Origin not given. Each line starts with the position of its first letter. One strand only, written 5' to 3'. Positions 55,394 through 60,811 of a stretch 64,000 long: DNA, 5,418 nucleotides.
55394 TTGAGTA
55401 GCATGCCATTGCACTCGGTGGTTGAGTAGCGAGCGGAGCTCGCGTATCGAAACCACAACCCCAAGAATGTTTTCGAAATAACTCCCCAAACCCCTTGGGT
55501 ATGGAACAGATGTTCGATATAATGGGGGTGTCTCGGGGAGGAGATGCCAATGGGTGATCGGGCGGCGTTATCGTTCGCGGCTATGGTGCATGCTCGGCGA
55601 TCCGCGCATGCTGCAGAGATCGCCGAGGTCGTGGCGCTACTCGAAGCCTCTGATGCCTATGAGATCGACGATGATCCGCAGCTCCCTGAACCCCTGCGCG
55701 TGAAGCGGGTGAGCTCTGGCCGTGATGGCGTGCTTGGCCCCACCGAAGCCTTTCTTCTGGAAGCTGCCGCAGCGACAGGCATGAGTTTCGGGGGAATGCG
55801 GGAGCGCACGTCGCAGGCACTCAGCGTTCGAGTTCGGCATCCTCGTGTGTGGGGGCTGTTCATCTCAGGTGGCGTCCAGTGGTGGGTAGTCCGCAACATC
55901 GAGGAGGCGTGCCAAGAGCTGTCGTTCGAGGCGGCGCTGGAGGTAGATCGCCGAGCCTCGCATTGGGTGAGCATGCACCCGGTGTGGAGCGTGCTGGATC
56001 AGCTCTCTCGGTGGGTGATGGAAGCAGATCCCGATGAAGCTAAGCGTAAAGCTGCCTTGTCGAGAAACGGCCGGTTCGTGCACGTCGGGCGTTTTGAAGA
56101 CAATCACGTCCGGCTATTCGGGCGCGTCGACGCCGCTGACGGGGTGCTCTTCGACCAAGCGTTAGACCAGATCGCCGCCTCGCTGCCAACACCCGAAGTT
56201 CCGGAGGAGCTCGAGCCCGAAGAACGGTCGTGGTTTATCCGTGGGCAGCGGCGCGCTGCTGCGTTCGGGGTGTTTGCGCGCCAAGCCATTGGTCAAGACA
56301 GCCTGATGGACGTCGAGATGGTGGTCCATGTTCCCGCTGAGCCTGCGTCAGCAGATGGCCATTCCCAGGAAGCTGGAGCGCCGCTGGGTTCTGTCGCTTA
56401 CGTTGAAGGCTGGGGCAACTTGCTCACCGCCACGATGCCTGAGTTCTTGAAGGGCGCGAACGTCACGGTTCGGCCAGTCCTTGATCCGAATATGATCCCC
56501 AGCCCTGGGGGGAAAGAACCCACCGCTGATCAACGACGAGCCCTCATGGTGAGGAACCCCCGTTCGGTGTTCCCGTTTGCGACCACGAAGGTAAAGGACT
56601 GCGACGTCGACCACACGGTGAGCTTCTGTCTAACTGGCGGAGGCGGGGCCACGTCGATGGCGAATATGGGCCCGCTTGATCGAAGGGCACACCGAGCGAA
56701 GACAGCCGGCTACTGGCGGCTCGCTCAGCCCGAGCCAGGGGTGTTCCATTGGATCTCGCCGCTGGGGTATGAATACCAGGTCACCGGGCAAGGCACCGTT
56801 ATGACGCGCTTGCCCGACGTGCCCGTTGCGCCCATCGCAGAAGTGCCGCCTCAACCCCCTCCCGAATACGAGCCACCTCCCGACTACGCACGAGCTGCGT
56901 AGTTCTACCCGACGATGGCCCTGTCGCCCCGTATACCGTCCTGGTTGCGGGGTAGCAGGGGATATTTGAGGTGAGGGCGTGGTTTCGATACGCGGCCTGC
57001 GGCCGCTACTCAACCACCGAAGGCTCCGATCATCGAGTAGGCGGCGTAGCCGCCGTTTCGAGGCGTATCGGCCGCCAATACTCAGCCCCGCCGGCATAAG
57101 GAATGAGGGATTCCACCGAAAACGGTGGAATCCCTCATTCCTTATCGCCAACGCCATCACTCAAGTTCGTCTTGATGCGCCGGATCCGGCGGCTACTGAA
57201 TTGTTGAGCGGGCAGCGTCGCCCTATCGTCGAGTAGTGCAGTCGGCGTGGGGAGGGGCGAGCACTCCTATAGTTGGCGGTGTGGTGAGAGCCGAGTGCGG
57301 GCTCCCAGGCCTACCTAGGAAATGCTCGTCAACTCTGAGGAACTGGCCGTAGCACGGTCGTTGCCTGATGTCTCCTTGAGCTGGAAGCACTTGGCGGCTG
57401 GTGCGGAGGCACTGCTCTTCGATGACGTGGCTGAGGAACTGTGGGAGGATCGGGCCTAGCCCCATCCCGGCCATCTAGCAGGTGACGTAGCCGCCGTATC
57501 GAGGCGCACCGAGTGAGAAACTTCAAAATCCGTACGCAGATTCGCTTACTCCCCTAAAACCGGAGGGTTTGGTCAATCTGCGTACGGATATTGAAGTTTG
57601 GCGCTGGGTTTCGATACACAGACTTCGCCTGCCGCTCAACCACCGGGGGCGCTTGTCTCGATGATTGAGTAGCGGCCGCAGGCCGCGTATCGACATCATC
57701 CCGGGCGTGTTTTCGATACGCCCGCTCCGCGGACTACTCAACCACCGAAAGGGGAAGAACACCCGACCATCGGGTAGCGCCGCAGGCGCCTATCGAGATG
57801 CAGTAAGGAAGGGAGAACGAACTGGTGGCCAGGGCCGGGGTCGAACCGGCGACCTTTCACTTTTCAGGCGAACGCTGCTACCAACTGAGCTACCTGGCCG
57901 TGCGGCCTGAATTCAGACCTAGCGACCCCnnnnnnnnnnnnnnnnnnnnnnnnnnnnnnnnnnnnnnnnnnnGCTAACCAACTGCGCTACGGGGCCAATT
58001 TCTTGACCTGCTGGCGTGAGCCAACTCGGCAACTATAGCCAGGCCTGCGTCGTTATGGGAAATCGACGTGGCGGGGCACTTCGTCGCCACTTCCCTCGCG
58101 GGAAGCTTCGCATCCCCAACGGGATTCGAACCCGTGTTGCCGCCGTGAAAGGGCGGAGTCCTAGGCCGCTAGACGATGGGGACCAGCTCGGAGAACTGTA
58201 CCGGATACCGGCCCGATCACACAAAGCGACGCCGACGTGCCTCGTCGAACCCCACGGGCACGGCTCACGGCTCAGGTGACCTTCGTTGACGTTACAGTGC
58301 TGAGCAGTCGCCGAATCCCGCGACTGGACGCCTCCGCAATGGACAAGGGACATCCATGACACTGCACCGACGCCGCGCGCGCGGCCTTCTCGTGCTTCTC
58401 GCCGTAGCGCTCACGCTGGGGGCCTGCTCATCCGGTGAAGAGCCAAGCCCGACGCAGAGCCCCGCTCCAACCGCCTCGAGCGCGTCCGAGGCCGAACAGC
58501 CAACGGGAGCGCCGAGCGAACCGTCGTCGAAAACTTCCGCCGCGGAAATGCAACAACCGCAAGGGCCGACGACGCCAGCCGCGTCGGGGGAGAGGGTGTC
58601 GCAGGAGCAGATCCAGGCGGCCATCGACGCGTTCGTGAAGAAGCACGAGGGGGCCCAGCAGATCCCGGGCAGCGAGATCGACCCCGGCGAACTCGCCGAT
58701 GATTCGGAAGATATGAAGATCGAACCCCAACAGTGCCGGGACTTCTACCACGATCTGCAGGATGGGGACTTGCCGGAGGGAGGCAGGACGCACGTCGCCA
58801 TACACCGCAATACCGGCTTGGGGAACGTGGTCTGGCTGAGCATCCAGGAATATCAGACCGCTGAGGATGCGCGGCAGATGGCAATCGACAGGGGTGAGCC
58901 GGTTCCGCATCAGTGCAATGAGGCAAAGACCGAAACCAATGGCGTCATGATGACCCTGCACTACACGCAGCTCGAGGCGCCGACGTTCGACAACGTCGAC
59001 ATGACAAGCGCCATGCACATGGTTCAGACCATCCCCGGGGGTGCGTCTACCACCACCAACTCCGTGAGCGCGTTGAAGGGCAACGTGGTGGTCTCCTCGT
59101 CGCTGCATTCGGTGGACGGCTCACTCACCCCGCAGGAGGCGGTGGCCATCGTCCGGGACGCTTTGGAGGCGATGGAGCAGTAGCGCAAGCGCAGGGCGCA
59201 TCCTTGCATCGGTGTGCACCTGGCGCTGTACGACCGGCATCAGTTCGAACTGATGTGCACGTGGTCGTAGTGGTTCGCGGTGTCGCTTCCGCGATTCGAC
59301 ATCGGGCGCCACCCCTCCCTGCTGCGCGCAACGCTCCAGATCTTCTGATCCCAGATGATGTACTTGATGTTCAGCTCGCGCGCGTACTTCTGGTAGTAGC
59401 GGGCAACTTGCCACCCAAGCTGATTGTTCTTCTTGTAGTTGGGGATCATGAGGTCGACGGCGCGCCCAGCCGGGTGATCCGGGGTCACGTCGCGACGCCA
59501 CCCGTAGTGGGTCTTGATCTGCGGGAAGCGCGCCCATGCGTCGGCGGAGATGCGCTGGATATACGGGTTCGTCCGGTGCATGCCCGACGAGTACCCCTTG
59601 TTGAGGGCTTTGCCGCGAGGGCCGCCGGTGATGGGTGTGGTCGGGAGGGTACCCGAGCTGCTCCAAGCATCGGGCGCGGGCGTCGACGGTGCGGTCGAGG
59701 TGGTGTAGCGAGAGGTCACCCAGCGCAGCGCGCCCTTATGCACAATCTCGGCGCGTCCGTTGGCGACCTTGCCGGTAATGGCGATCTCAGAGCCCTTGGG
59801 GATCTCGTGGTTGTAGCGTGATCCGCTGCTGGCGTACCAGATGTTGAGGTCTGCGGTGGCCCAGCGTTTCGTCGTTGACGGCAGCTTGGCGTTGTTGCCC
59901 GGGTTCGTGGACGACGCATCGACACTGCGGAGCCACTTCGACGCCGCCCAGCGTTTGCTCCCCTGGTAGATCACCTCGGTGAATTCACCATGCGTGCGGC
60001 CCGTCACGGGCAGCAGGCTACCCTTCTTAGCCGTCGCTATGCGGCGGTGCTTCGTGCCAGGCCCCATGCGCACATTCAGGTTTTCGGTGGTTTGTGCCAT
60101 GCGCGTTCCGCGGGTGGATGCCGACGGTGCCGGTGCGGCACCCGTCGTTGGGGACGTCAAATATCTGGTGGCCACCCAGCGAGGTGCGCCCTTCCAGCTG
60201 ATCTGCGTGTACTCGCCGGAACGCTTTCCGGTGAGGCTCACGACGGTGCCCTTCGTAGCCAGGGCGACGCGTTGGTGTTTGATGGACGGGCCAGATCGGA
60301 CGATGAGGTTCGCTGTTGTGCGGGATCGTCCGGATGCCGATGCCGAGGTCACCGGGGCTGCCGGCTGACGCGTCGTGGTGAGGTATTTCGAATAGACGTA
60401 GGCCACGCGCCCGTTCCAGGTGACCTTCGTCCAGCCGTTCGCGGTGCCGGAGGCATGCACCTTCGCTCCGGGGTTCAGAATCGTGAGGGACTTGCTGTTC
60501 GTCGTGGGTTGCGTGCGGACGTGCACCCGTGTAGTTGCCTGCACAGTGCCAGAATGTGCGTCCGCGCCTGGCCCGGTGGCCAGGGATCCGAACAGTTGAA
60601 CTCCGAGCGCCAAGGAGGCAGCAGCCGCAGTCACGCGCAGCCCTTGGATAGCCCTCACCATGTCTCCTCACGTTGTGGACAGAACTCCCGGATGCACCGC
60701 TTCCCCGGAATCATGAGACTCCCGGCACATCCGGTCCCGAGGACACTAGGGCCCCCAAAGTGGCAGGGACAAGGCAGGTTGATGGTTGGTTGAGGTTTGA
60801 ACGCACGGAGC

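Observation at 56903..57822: Repeat mosaic with covarying hairpins between the HNH gene and the tRNA cluster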

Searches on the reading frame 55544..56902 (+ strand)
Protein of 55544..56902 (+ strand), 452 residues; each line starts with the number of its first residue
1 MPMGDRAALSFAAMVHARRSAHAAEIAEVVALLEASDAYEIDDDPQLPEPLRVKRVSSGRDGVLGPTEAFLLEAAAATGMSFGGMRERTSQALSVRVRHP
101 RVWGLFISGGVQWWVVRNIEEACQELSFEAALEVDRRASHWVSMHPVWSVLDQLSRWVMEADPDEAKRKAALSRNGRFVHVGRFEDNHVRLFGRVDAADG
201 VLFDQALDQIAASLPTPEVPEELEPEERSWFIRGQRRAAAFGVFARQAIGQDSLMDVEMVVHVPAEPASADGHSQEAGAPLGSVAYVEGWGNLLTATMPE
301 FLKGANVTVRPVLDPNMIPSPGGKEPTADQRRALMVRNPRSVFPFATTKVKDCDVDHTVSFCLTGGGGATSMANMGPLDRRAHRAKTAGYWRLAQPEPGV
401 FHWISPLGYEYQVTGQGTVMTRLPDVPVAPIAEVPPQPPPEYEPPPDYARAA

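Call 10: search_protein_families(library=pfam, proteins=[window:55544-56902:+], max_evalue=0.01)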
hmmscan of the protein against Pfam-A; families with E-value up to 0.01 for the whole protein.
window:55544-56902:+ (452 aa): 1 family
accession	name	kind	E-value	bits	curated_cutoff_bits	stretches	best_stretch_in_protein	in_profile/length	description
PF02720.22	DUF222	-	1.1e-18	68.1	24.4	1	69-337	38-305/306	Domain of unknown function (DUF222)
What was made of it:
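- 55460..56975 (+): DUF222-HNH (REP13E12-type) element: 85-nt leader with a TATAAT-like box, ORF 55544-56902, and a 3' hairpin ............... It occupies the spacer between U1 and U2. Pfam PF02720, E 1e-18 (call 10).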

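Call 11: find_encoding_contigs(protein=window:55544-56902:+, flank=10000, max_places=10)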
Protein window:55544-56902:+ (452 aa): no gene with exactly this product is on record in the collection.

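Call 35: find_homologous_proteins(query=window:55544-56902:+, max_evalue=1e-10)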
Query window:55544-56902:+ (452 aa): 36 proteins with E <= 1e-10 among 8000 candidates.
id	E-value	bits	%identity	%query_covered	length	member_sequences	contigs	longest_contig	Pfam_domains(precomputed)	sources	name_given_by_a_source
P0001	7.5e-281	949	93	100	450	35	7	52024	PF02720.23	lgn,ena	-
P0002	1.3e-203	695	67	100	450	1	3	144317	PF02720.23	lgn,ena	-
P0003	1.5e-201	688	67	100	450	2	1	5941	PF02720.23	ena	-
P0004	5.3e-201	686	67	99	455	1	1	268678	PF02720.23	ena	-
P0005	6.1e-200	683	67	99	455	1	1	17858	PF02720.23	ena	-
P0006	1.0e-199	682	67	99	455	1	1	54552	PF02720.23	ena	-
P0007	1.8e-199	681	66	94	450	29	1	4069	PF02720.23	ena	-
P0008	1.8e-196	671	67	99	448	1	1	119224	PF02720.23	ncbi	-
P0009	2.3e-196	671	66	99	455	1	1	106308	PF02720.23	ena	-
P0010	1.4e-195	668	66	99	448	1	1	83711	PF02720.23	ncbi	-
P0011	2.2e-195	668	66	99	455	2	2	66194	PF02720.23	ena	-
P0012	2.8e-195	667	66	99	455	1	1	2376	PF02720.23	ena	-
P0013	2.9e-194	664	65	99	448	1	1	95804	PF02720.23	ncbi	-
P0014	7.8e-194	663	66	99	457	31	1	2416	PF02720.23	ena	-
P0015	5.9e-193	660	66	97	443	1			PF02720.23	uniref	uniref:DUF222 domain-containing protein n=1 Tax=uncultured Tessaracoccus sp. TaxID=905023 RepID=UPI0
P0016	1.6e-188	645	64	99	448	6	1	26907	PF02720.23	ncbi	-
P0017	2.2e-187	641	64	99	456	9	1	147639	PF02720.23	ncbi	-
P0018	1.7e-185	635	66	94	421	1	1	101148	PF02720.23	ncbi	-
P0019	5.2e-184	630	63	92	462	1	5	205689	PF02720.23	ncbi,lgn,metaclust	metaclust:status=active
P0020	1.2e-176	606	63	96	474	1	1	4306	PF02720.23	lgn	-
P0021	1.5e-174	599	61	93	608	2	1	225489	PF02720.23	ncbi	-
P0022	5.0e-173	594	61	97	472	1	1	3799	PF02720.23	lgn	-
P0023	6.8e-172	590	61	92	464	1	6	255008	PF02720.23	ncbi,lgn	-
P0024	1.4e-171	589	57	95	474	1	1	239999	PF02720.23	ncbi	-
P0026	4.4e-167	574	61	91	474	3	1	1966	PF02720.23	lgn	-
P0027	1.9e-163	562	60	99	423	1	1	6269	PF02720.23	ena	-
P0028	1.1e-162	560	60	99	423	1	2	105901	PF02720.23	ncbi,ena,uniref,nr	ncbi:DUF222 domain-containing protein [uncultured Tessaracoccus sp.]|uniref:DUF222 domain-containing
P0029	1.5e-123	431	70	61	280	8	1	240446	PF02720.23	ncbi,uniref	ncbi:DUF222 domain-containing protein, partial [uncultured Tessaracoccus sp.]|uniref:DUF222 domain-c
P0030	1.8e-87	312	40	98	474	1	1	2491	PF02720.23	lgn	-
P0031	1.3e-84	303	39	96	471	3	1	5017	PF02720.23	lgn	-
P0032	5.5e-65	238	45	35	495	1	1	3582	PF02720.23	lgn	-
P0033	3.9e-54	202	32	93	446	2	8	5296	PF02720.23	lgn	-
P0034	1.1e-41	161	30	89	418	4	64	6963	PF02720.23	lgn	-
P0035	9.3e-29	118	47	25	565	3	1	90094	PF02720.23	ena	-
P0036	6.2e-16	76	25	87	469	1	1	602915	PF02720.23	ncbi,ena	-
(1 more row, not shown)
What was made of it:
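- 55460..56975 (+): Homologues P0001-P0036 (call 35).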

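Call 36: find_encoding_contigs(protein=P0001, flank=6000, max_places=7)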
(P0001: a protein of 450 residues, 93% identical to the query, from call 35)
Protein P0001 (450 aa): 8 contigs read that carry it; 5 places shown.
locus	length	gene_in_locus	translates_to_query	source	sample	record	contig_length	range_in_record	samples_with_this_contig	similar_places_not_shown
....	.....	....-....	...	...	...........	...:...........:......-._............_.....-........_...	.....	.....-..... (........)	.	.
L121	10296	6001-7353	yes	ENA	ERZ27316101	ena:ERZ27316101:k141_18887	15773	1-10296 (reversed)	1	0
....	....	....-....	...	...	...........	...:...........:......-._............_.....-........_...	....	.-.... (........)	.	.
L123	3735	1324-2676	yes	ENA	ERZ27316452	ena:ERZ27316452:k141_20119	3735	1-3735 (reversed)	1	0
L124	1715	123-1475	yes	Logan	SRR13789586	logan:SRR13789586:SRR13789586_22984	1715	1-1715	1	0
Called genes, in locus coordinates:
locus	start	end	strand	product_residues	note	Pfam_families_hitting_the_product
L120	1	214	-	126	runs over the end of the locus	PF25213:HVO_A0261_N (faint), PF12840:HTH_20 (weak), PF01022:HTH_5, PF09339:HTH_IclR (faint)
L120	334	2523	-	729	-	PF03971:IDH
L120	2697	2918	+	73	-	PF11273:DUF3073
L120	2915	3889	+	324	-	PF12146:Hydrolase_4, PF12697:Abhydrolase_6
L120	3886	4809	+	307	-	PF03547:Mem_trans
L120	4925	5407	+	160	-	-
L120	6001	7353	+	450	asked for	PF02720:DUF222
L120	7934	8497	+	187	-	-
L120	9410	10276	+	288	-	-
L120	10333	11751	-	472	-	PF06347:SH3_4 (faint), PF08239:SH3_3, PF26571:VldE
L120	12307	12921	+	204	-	-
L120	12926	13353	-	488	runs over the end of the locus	PF01734:Patatin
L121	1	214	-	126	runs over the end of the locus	PF01022:HTH_5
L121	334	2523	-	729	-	PF03971:IDH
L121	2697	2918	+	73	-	PF11273:DUF3073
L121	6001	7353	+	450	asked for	PF02720:DUF222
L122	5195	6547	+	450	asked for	PF02720:DUF222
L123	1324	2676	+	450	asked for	PF02720:DUF222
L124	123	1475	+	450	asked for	PF02720:DUF222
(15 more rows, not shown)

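Call 37: find_encoding_contigs(protein=P0002, flank=6000, max_places=4)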
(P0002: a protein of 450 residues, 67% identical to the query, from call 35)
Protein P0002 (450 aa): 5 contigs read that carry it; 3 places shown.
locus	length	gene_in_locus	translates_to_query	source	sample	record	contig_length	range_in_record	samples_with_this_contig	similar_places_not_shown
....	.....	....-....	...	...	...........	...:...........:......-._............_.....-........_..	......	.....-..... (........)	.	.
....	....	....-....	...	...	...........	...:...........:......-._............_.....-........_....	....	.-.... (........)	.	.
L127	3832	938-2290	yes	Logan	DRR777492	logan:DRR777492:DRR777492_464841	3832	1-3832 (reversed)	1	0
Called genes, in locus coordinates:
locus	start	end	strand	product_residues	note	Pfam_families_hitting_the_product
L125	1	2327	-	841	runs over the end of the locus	PF13491:FtsK_4TM (weak), PF17854:FtsK_alpha, PF01580:FtsK_SpoIIIE, PF09397:FtsK_gamma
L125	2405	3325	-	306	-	PF00586:AIRS, PF02769:AIRS_C (weak)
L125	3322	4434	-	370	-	PF01820:Dala_Dala_lig_N, PF02222:ATP-grasp, PF07478:Dala_Dala_lig_C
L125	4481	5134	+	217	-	PF01980:TrmO_N, PF18389:TrmO_C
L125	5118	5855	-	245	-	PF01553:Acyltransferase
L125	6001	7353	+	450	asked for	PF02720:DUF222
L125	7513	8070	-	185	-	PF16157:DUF4865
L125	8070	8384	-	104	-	-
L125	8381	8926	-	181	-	PF00440:TetR_N, PF16859:TetR_C_11 (weak), PF16925:TetR_C_13, PF21993:TetR_C_13_2 (weak)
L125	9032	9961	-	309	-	-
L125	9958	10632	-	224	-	-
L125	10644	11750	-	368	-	PF02595:Gly_kinase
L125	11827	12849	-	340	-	PF04616:Glyco_hydro_43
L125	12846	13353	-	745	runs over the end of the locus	PF16396:DUF5005 (faint), PF04616:Glyco_hydro_43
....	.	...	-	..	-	?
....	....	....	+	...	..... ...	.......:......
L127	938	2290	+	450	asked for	PF02720:DUF222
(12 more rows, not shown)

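Call 40: find_encoding_contigs(protein=P0019, flank=3000, max_places=6)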
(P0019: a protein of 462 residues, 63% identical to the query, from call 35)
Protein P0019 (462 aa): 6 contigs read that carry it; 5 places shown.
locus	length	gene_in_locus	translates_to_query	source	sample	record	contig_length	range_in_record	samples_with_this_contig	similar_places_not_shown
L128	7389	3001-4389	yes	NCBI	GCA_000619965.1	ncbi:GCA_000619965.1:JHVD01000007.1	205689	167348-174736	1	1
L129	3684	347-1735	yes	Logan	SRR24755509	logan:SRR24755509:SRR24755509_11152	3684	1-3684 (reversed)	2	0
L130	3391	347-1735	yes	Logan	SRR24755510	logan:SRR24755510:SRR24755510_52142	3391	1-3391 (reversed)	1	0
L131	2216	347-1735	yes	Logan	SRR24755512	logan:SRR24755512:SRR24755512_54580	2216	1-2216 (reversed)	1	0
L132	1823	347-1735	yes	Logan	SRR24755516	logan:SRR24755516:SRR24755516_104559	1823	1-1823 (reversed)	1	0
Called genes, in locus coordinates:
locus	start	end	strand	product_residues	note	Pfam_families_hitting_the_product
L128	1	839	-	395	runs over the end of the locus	-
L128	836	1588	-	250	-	PF00005:ABC_tran, PF02463:SMC_N (faint), PF13476:AAA_23 (weak), PF13304:AAA_21 (weak)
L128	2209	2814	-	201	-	PF01545:Cation_efflux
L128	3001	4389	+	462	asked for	PF02720:DUF222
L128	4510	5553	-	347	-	PF00248:Aldo_ket_red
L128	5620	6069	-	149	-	PF01451:LMWPc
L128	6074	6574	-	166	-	PF12724:Flavodoxin_5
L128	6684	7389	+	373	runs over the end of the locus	PF00365:PFK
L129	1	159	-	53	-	?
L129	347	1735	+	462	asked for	PF02720:DUF222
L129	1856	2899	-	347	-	PF00248:Aldo_ket_red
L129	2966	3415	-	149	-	PF01451:LMWPc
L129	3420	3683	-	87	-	?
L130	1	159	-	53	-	?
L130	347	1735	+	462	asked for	PF02720:DUF222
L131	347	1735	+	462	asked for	PF02720:DUF222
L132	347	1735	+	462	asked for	PF02720:DUF222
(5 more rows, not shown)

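Call 41: find_encoding_contigs(protein=P0023, flank=3000, max_places=6)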
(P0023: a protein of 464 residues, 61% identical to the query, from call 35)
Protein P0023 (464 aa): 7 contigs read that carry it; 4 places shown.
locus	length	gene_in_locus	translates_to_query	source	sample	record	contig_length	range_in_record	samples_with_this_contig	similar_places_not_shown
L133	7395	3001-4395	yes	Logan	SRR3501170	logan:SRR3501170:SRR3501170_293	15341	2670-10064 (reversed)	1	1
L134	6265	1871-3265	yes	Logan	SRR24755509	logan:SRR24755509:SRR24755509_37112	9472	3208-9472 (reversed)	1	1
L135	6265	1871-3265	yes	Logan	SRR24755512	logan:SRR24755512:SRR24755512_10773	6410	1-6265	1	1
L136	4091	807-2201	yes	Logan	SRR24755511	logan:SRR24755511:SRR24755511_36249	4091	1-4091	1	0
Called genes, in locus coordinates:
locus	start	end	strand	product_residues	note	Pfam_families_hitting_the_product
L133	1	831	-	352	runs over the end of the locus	PF02457:DAC, PF10635:DisA-linker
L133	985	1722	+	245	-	PF13646:HEAT_2 (weak), PF03130:HEAT_PBS (faint), PF02985:HEAT (faint), PF13513:HEAT_EZ (faint), PF00514:Arm (faint), PF13646:HEAT_2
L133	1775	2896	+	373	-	PF13859:BNR_3, PF02012:BNR (faint), PF13088:BNR_2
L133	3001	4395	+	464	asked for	PF02720:DUF222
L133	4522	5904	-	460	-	PF18073:Zn_ribbon_LapB, PF13481:AAA_25, PF03796:DnaB_C (weak), PF06745:ATPase, PF23442:DUF7125, PF00004:AAA (weak), PF13541:ChlI (weak)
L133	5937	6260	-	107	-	-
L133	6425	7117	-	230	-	PF13468:Glyoxalase_3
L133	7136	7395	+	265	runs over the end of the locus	PF01261:AP_endonuc_2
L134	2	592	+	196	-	?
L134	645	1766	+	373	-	PF13859:BNR_3, PF02012:BNR (faint), PF13088:BNR_2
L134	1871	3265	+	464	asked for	PF02720:DUF222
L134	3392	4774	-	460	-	PF18073:Zn_ribbon_LapB, PF13481:AAA_25, PF03796:DnaB_C (weak), PF06745:ATPase, PF23442:DUF7125, PF00004:AAA (weak), PF13541:ChlI (weak)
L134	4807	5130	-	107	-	-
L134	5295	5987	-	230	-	PF13468:Glyoxalase_3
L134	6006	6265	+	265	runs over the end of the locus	PF01261:AP_endonuc_2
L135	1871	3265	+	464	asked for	PF02720:DUF222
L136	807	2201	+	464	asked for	PF02720:DUF222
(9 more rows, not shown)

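Call 42: find_encoding_contigs(protein=P0008, flank=3000, max_places=4)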
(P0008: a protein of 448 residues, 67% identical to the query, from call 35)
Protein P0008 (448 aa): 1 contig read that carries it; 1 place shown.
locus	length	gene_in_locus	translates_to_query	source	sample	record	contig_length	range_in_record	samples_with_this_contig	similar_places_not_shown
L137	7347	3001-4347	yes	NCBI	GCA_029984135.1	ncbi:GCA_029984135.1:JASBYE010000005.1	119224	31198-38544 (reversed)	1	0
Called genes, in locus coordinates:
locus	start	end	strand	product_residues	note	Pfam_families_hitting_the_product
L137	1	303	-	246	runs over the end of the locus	PF02571:CbiJ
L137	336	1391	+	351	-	PF02277:DBI_PRT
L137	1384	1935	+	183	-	PF02283:CobU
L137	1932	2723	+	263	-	PF02654:CobS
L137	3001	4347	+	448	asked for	PF02720:DUF222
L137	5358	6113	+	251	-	-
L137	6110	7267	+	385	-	-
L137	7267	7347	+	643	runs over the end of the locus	PF00005:ABC_tran, PF02463:SMC_N (faint), PF13304:AAA_21 (faint), PF12704:MacB_PCD, PF02687:FtsX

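Call 93: find_related_loci(query=A2, collection=metagenome_contigs, flank=2500)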
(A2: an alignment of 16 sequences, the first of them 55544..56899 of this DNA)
Query A2 (452 aa) in metagenome_contigs; peptide patterns used: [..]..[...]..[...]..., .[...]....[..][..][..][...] (x = any residue, [..] = any of these).
246 stretches matched a pattern; 158 encode a relative of the query (tblastn E <= 1e-3); the best 80 are kept; 80 distinct loci.
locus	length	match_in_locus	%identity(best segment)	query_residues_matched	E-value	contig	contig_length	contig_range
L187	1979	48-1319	92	29-452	0e+0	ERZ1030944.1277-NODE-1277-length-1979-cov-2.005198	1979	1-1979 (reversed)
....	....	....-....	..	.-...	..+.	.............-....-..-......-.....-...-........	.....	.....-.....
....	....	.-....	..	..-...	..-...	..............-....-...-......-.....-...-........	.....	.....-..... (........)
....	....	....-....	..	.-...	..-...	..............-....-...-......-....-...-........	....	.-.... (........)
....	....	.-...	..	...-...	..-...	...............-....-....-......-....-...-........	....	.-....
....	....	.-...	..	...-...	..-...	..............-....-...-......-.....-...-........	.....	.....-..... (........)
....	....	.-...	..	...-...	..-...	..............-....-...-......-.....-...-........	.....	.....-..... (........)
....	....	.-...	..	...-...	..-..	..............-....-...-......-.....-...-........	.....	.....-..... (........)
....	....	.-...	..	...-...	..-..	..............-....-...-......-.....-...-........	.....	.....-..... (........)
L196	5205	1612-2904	40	11-433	1e-83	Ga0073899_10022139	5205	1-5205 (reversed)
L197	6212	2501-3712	39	10-419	2e-82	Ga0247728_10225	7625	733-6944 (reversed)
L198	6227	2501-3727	39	10-424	8e-81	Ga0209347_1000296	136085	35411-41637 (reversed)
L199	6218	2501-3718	41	11-424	2e-77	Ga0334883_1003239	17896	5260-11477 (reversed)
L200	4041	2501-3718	41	11-424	3e-77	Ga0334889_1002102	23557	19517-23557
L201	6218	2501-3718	41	11-424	3e-77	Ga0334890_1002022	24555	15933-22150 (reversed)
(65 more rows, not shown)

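Call 97: find_related_loci(query=A2, collection=viral_contigs, flank=2500)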
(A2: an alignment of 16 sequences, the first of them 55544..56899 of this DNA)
Query A2 (452 aa) in viral_contigs; peptide patterns used: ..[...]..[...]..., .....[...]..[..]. (x = any residue, [..] = any of these).
129 stretches matched a pattern, but none encodes a relative of the query by tblastn (E <= 1e-3).
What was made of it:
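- Tried and rejected: None (call 97).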

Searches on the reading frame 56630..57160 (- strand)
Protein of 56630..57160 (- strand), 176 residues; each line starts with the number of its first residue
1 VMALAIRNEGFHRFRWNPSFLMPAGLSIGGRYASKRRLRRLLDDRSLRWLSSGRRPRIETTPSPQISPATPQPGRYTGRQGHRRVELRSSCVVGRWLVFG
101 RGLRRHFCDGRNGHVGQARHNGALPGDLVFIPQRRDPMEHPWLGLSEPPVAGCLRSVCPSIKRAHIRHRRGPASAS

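Call 10: search_protein_families(library=pfam, proteins=[window:56630-57160:-], max_evalue=0.01)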
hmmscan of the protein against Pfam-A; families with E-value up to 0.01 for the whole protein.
window:56630-57160:- (176 aa): 0 families

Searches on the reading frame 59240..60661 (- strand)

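Call 10: search_protein_families(library=pfam, proteins=[window:59240-60661:-], max_evalue=0.01)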
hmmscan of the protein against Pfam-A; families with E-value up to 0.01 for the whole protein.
window:59240-60661:- (473 aa): 2 families
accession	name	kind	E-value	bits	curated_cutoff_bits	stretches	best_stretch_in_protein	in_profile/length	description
PF08239.17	SH3_3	-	9.9e-30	102.9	27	3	45-95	2-54/54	Bacterial SH3 domain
PF06347.19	SH3_4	-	6.4e-10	39.1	24.1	1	44-92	3-52/56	Bacterial SH3 domain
